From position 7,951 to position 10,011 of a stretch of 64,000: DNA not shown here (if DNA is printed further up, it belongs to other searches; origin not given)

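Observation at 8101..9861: NCS2 nucleobase permease fused to an anti-sigma-factor-like GHKL domain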

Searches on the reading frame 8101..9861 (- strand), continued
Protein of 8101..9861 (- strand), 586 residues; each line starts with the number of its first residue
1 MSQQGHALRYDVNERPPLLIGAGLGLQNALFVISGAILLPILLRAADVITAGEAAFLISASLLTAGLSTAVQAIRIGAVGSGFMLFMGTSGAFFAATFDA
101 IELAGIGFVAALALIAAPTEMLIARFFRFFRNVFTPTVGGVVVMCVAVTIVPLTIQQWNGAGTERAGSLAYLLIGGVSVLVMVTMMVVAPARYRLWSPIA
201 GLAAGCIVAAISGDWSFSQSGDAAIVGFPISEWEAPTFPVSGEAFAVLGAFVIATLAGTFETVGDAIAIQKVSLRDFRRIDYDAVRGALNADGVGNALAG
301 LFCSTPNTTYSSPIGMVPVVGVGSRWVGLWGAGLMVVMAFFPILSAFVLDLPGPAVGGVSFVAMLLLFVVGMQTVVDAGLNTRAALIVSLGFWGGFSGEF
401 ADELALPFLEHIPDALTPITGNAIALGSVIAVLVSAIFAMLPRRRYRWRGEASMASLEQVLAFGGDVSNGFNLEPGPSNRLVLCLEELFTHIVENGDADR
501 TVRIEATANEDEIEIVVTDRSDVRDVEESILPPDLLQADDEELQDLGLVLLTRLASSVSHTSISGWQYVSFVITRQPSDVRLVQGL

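Call 56: fold_search(model_id=the predicted structure, library=pdb)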
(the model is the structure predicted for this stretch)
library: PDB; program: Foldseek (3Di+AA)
matches with E <= 10: 473; with E <= 0.001: 124
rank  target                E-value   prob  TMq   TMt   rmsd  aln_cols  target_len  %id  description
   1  5i6c_B                1.6e-17  1.00  0.56  0.68   6.2       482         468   23  The structure of the eukaryotic purine/H+ symporter, UapA, in complex with Xanthine (released 2016-04-27)
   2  5i6c_A                2.2e-16  1.00  0.57  0.68   6.0       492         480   22  The structure of the eukaryotic purine/H+ symporter, UapA, in complex with Xanthine (released 2016-04-27)
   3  5xls                  3.7e-14  1.00  0.59  0.83   3.6       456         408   20  Crystal structure of UraA in occluded conformation (released 2017-07-05)
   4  8oo1_C                3.8e-14  1.00  0.54  0.73   5.1       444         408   19  Wide inward-open liganded UraA in complex with a conformation-selective synthetic nanobody (released 2024-04-10)
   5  8jez_A                5.9e-14  1.00  0.55  0.62   5.3       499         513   17  Human sodium-dependent vitamin C transporter 1 in an apo inward-open state (released 2024-06-19)
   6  8omz_A                7.0e-14  1.00  0.54  0.73   5.1       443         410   19  Wide inward-open unliganded UraA in complex with a conformation-selective synthetic nanobody (released 2024-04-10)
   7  8omz_C                1.3e-13  1.00  0.53  0.72   5.2       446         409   19  Wide inward-open unliganded UraA in complex with a conformation-selective synthetic nanobody (released 2024-04-10)
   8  8jew                  6.1e-13  1.00  0.55  0.62   5.5       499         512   17  Human sodium-dependent vitamin C transporter 1 bound to L-ascorbic acid in an inward-open state (released 2024-05-22)
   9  8jf1                  1.3e-12  1.00  0.56  0.63   5.7       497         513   19  Human sodium-dependent vitamin C transporter 1 in an apo occluded state (released 2024-05-22)
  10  7ytw_A                3.1e-12  1.00  0.56  0.63   5.5       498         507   17  Structural basis of vitamin C recognition and transport by mammalian SVCT1 transporter (released 2023-05-03)
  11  7yty_A                3.3e-12  1.00  0.54  0.62   5.9       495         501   18  Mouse SVCT1 in an apo state (released 2023-05-03)
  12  3qe7                  2.0e-10  1.00  0.53  0.73   5.4       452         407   19  Crystal Structure of Uracil Transporter--UraA (released 2011-03-23)
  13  8jf0                  2.2e-10  1.00  0.51  0.66   5.8       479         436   17  Human sodium-dependent vitamin C transporter 1 in an intermediate state (released 2024-05-22)
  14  5da0_A                1.6e-08  1.00  0.43  0.53   8.5       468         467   16  Structure of the the SLC26 transporter SLC26Dg in complex with a nanobody (released 2015-09-09)
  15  5iof_A                3.5e-08  1.00  0.43  0.63   7.1       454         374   16  Structure of the transmembrane domain of the transporter SLC26Dg (released 2016-03-16)
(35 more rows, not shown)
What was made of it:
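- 8542..9792 (-): Transmembrane transporter body (residues 24-440), 14 TM helices, 7+7 elevator fold. Foldseek: UapA, UraA (TM-score 0.83 normalised to target), SVCT1, then SLC26/SLC4 (call 56).
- On NCS2/NAT (SLC23) transporter family: Best Foldseek hits are UapA 5i6c, UraA 5xls (TMt 0.83) and SVCT1 (call 56).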
